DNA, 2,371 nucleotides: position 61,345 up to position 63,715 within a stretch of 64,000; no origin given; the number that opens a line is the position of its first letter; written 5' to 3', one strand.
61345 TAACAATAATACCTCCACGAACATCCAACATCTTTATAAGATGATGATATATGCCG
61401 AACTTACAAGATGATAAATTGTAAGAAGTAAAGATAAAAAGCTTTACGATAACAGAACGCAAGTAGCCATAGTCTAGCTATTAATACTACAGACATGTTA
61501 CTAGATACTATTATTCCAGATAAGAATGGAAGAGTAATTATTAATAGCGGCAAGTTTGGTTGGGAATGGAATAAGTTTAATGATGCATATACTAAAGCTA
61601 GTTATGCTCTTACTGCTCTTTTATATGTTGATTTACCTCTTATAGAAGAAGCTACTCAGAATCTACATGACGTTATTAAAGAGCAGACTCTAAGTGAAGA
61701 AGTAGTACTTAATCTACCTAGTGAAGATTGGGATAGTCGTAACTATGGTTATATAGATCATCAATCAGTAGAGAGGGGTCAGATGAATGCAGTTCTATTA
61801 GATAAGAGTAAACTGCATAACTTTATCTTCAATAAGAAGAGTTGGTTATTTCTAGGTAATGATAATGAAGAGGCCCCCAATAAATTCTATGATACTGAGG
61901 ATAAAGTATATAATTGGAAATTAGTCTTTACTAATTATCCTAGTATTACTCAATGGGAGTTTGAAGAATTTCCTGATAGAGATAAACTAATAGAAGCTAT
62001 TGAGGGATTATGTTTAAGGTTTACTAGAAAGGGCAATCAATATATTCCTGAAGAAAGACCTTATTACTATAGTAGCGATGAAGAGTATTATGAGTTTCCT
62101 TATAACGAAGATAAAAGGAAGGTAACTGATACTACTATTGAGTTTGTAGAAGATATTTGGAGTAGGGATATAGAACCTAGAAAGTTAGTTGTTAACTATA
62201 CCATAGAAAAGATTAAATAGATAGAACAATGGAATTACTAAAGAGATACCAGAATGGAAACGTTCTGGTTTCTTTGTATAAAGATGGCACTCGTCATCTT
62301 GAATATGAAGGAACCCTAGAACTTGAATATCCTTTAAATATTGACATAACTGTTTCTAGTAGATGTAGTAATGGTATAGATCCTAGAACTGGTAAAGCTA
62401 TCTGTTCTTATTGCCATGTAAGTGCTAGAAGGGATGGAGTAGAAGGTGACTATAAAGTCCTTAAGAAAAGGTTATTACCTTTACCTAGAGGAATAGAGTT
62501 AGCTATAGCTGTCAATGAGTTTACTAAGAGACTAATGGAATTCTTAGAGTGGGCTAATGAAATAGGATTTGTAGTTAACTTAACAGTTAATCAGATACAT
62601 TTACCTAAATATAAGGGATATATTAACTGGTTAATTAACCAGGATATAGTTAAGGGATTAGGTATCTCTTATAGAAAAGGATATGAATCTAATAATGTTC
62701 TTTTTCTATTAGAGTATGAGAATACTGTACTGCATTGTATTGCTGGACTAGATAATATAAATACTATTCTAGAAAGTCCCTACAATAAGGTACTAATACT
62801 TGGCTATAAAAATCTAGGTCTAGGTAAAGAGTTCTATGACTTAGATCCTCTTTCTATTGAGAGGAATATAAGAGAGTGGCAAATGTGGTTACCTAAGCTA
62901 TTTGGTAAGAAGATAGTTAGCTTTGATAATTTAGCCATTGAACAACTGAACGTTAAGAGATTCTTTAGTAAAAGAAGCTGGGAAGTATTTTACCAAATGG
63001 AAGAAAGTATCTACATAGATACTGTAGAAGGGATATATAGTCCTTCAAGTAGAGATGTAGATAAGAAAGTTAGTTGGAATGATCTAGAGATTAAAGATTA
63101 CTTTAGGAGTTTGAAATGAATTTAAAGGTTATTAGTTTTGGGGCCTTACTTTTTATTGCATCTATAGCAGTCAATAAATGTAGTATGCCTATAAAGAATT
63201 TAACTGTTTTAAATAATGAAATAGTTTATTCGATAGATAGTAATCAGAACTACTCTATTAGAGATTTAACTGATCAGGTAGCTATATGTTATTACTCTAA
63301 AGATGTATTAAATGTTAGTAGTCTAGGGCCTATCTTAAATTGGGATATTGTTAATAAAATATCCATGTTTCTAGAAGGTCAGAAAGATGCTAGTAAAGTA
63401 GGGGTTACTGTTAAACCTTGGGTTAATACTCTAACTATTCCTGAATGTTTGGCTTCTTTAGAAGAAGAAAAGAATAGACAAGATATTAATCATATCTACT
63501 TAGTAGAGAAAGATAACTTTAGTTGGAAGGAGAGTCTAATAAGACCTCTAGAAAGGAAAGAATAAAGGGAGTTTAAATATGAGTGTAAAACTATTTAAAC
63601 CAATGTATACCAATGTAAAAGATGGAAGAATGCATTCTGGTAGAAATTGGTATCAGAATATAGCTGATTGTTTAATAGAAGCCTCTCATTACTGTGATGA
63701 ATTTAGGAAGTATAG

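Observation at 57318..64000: Five-member paralog family of small (65-80 aa) acidic proteins scattered through the plus-strand accessory block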

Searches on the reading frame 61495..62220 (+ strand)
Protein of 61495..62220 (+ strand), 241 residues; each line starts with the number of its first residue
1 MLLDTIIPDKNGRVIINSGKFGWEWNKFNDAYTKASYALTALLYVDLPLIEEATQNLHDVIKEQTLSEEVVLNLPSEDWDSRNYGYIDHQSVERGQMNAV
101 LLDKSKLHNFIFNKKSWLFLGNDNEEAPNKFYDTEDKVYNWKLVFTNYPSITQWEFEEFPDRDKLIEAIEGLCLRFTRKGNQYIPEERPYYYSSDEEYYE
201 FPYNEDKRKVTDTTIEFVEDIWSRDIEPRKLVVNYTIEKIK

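Call 10: search_protein_families(library=pfam, proteins=[window:61495-62220:+], max_evalue=0.01)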
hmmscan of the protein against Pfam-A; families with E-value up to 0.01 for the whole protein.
window:61495-62220:+ (241 aa): 0 families

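Call 11: search_protein_families(library=phrogs, proteins=[window:61495-62220:+], max_evalue=0.001)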
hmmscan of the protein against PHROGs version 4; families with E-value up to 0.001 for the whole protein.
window:61495-62220:+ (241 aa): 1 family
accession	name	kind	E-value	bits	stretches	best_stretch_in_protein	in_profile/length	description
phrog_28997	-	unknown function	0.00083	20.3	0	17-126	38-144/165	-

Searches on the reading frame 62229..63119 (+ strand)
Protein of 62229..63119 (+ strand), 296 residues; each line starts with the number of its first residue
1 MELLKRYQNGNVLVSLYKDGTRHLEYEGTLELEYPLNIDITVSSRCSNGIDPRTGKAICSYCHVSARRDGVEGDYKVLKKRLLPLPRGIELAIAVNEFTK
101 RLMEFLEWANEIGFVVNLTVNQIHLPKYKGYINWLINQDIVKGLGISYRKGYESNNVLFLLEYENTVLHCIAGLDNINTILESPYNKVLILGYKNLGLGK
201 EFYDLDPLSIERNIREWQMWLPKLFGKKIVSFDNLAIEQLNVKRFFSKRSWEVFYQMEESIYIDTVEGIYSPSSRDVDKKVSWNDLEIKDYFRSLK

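Call 10: search_protein_families(library=pfam, proteins=[window:62229-63119:+], max_evalue=0.01)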
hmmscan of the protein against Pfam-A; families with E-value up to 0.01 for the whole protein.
window:62229-63119:+ (296 aa): 0 families

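Call 11: search_protein_families(library=phrogs, proteins=[window:62229-63119:+], max_evalue=0.001)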
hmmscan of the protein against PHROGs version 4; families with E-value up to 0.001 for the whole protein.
window:62229-63119:+ (296 aa): 1 family
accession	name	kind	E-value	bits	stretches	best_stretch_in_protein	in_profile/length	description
phrog_16999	-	other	7e-27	95.8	1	33-294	8-287/288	Fe-S oxidoreductase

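Call 36: find_related_loci(query=window:62229-63119:+, collection=viral_contigs, flank=6000)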
Query window:62229-63119:+ (296 aa) in viral_contigs; peptide patterns used: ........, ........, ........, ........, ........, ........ (x = any residue, [..] = any of these).
6 stretches matched a pattern, but none encodes a relative of the query by tblastn (E <= 1e-3).

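Call 75: search_protein_families(library=pfam, proteins=[window:62229-63119:+], max_evalue=1)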
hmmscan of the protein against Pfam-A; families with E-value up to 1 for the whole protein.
window:62229-63119:+ (296 aa): 1 family
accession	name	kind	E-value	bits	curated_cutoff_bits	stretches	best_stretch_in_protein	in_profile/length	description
PF09185.15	DUF1948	-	0.13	12.6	25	1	201-239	31-67/140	Domain of unknown function (DUF1948)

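Call 97: search_solved_structures(query=window:62229-63119:+, max_evalue=1)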
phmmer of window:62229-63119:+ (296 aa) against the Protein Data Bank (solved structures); distinct sequences matched with E-value up to 1: 0.

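Call 98: search_protein_families(library=ncbifam, proteins=[window:62229-63119:+], max_evalue=1)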
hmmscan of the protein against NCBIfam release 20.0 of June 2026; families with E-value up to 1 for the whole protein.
window:62229-63119:+ (296 aa): 0 families

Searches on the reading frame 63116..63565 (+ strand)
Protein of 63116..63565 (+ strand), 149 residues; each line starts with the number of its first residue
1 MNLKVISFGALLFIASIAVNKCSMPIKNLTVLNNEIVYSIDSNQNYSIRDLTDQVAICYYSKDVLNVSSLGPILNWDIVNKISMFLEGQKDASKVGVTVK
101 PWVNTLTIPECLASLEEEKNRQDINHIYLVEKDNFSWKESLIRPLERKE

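Call 10: search_protein_families(library=pfam, proteins=[window:63116-63565:+], max_evalue=0.01)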
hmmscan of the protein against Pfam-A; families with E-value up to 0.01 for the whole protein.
window:63116-63565:+ (149 aa): 0 families

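Call 11: search_protein_families(library=phrogs, proteins=[window:63116-63565:+], max_evalue=0.001)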
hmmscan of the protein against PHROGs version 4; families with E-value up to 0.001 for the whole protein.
window:63116-63565:+ (149 aa): 0 families

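Call 75: search_protein_families(library=pfam, proteins=[window:63116-63565:+], max_evalue=1)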
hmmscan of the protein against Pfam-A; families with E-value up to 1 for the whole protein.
window:63116-63565:+ (149 aa): 1 family
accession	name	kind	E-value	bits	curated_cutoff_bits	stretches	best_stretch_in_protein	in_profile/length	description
PF17248.7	DUF5317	-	0.01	16.3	25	1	3-67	59-125/151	Family of unknown function (DUF5317)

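Call 98: search_protein_families(library=ncbifam, proteins=[window:63116-63565:+], max_evalue=1)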
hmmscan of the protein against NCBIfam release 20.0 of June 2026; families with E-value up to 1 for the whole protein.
window:63116-63565:+ (149 aa): 0 families
